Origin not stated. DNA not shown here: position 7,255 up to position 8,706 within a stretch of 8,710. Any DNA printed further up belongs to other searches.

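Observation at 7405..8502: Fused monohaem cytochrome c-porin (Cyc2-like): possible outer-membrane iron oxidase or extracellular electron-transfer protein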

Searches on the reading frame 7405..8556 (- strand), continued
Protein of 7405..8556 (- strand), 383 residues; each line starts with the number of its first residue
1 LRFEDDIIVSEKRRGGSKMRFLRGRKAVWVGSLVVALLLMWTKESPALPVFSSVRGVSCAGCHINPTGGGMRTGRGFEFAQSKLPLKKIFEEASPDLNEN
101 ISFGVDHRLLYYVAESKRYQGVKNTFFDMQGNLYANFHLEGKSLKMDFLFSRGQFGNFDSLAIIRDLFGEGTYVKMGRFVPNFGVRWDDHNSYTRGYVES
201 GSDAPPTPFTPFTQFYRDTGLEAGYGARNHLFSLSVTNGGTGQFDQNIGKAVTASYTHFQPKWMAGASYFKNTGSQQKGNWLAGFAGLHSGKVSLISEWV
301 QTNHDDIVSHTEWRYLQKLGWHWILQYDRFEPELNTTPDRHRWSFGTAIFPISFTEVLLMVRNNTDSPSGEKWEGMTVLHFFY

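Call 84: search_protein_families(library=pfam, proteins=[P0181, P0210, P0213], max_evalue=0.01)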
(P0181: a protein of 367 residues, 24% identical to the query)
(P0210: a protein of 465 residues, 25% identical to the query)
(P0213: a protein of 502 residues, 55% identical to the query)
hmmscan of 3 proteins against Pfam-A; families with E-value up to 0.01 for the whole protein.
P0181 (367 aa): 0 families

P0210 (465 aa): 0 families

P0213 (502 aa): 0 families
